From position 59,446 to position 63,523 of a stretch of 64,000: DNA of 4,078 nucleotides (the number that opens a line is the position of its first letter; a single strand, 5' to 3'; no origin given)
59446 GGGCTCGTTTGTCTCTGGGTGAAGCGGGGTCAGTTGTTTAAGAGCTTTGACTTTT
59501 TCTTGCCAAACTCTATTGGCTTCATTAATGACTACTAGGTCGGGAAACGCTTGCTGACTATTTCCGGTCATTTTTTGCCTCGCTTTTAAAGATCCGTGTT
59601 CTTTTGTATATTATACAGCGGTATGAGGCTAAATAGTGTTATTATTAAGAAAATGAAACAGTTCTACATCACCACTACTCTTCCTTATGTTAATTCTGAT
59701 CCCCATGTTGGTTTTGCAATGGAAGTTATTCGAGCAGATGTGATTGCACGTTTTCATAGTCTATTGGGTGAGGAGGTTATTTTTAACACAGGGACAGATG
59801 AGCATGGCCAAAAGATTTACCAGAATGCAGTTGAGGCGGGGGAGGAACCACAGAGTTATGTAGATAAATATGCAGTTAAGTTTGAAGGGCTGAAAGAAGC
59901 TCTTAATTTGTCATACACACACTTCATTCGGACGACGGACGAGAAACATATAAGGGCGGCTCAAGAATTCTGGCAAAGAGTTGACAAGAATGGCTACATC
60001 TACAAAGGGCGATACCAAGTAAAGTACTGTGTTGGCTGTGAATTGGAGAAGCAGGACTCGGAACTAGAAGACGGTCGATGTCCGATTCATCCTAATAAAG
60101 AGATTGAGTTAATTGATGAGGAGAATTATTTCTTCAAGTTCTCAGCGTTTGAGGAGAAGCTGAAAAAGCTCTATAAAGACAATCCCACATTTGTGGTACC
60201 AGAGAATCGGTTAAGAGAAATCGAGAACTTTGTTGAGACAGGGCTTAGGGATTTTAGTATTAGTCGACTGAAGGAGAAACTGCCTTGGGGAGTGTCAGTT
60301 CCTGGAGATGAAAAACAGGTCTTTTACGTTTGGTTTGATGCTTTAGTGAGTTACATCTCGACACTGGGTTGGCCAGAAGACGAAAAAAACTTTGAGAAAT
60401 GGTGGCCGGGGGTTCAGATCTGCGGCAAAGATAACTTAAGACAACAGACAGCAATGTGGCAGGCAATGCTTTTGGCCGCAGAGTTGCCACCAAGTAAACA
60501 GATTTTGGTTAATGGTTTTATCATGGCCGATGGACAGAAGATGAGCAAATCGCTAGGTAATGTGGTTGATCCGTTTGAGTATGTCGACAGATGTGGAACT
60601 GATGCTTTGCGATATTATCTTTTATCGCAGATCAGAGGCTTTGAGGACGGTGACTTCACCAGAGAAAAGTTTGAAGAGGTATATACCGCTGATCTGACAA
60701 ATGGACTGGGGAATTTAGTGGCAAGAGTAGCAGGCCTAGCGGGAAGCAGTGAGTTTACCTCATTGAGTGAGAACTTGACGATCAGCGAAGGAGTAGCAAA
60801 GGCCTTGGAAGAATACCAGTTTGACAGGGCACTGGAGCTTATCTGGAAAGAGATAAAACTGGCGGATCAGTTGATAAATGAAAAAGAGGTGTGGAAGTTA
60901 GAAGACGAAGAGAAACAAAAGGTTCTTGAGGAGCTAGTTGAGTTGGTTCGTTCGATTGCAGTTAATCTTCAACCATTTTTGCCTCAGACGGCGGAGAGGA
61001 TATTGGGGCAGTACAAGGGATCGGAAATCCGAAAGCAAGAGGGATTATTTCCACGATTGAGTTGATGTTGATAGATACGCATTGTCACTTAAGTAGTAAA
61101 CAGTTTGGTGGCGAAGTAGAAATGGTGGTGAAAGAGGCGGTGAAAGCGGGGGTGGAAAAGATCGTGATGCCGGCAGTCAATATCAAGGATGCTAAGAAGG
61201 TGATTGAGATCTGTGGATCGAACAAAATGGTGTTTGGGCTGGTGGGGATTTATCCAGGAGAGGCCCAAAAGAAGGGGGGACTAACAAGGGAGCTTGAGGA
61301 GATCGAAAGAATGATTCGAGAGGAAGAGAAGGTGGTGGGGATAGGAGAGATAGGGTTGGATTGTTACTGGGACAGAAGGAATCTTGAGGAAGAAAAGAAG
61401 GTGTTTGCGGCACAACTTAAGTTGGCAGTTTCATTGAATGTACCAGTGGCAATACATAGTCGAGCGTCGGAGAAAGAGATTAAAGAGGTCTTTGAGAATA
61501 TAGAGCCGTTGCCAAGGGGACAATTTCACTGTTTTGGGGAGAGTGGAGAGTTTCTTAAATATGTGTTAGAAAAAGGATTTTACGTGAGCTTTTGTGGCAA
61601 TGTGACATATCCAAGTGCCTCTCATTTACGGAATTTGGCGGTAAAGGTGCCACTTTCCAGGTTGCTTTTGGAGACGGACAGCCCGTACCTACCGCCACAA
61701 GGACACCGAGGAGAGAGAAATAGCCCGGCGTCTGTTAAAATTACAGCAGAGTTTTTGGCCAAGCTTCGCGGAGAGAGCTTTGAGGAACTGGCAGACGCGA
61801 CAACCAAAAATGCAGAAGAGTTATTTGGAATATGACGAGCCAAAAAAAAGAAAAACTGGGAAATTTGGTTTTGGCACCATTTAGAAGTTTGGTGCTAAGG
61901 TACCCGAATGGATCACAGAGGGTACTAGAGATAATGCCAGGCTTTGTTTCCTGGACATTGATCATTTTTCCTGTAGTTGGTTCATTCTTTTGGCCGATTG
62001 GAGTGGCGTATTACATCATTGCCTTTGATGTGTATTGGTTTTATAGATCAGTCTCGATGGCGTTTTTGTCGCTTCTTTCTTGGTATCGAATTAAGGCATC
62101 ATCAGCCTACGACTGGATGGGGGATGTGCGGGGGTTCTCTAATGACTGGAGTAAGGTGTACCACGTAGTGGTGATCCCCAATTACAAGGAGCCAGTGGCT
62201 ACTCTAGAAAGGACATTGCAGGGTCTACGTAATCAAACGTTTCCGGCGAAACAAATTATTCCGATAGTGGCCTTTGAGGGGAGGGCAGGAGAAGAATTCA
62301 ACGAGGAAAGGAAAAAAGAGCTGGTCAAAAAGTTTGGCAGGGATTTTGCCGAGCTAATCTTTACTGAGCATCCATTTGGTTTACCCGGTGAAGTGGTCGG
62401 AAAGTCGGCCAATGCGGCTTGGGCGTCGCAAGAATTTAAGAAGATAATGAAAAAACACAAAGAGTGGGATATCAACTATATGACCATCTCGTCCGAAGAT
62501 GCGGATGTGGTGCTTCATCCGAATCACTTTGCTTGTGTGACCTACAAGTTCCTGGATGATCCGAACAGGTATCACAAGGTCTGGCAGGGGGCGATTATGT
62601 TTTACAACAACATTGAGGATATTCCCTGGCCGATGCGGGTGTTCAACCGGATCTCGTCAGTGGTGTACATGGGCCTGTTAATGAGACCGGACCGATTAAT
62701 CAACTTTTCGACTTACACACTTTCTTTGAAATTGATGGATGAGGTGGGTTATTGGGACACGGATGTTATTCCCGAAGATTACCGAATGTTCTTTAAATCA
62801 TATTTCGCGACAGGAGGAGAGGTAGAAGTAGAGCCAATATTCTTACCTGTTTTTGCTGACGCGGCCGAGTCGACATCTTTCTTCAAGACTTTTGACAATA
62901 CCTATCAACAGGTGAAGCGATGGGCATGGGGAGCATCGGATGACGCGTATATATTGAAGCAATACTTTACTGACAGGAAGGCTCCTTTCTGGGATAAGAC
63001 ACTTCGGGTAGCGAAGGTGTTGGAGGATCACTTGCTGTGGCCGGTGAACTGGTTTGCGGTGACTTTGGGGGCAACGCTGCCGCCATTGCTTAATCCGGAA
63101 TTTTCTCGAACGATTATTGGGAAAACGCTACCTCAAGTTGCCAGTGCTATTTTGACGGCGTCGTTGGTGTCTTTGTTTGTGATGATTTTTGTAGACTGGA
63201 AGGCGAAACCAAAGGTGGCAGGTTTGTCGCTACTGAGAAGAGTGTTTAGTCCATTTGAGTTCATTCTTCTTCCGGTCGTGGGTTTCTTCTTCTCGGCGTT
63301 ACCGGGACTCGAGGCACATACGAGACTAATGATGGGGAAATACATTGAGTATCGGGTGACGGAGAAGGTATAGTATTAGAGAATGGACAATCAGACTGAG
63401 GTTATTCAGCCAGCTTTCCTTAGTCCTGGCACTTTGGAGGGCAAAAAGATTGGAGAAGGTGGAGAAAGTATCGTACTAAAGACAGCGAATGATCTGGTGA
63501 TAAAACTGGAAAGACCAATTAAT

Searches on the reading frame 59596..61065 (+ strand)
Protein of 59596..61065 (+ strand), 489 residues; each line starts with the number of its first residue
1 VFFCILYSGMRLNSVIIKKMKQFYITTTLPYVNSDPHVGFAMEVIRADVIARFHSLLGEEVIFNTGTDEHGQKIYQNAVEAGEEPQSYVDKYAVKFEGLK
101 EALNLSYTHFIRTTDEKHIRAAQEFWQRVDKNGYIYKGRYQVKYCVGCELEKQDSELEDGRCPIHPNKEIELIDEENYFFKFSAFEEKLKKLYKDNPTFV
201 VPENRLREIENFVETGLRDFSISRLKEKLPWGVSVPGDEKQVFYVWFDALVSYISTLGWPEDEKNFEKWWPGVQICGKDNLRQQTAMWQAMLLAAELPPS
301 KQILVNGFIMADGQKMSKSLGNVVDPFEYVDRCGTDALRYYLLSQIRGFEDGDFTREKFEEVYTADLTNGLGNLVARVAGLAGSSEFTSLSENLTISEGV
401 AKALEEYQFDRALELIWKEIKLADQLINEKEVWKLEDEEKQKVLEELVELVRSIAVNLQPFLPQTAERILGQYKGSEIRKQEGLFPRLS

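Call 20: search_protein_families(library=pfam, proteins=[window:59596-61065:+], max_evalue=0.001)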
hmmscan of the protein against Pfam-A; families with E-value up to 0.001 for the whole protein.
window:59596-61065:+ (489 aa): 4 families
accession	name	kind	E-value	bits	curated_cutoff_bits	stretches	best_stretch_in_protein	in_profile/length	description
PF09334.17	tRNA-synt_1g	-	2e-98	330.2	20.1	2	155-378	162-390/391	tRNA synthetases class I (M)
PF00133.28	tRNA-synt_1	-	7e-38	130.9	22.7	3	240-344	296-404/414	tRNA synthetases class I (I, L, M and V)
PF01406.26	tRNA-synt_1e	-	1.7e-15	57.6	27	2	30-144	17-131/301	tRNA synthetases class I (C) catalytic domain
PF08264.19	Anticodon_1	-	3.4e-06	27.4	25.1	1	397-473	12-93/148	Anticodon-binding domain of tRNA ligase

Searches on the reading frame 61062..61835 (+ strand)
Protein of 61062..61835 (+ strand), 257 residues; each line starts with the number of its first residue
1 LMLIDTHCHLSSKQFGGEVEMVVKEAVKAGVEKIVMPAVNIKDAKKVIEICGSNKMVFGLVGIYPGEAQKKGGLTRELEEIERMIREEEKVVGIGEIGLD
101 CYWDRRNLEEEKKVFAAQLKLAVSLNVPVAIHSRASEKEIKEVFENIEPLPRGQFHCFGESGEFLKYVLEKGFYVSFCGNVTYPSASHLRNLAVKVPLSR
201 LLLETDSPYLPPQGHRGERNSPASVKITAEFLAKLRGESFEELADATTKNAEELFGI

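Call 20: search_protein_families(library=pfam, proteins=[window:61062-61835:+], max_evalue=0.001)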
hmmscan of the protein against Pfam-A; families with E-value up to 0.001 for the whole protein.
window:61062-61835:+ (257 aa): 2 families
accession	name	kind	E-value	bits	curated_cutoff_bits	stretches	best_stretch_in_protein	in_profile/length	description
PF01026.27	TatD_DNase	-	8.1e-72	242.1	27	1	4-256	1-253/253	TatD related DNase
PF04909.20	Amidohydro_2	-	0.00026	21.3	26.4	0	4-256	1-288/289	Amidohydrolase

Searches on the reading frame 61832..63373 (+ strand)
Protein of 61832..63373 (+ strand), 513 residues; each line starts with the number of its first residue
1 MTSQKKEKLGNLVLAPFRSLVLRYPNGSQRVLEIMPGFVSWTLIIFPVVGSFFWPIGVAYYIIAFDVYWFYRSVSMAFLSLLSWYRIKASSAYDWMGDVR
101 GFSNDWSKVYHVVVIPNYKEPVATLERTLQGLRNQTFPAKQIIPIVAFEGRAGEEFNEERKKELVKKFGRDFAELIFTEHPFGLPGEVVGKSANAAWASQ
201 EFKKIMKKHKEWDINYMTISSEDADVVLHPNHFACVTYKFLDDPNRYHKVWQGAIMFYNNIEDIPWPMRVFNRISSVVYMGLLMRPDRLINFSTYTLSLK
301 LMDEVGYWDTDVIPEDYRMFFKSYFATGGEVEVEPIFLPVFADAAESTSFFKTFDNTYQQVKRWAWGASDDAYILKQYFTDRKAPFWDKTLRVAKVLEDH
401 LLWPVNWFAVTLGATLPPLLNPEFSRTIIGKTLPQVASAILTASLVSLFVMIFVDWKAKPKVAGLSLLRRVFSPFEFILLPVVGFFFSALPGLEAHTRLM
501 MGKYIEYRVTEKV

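Call 20: search_protein_families(library=pfam, proteins=[window:61832-63373:+], max_evalue=0.001)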
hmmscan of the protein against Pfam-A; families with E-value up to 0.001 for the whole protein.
window:61832-63373:+ (513 aa): 1 family
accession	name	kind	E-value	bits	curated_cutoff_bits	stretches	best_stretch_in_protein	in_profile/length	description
PF13632.12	Glyco_trans_2_3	-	3.9e-09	37.1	27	1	223-439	6-183/198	Glycosyl transferase family group 2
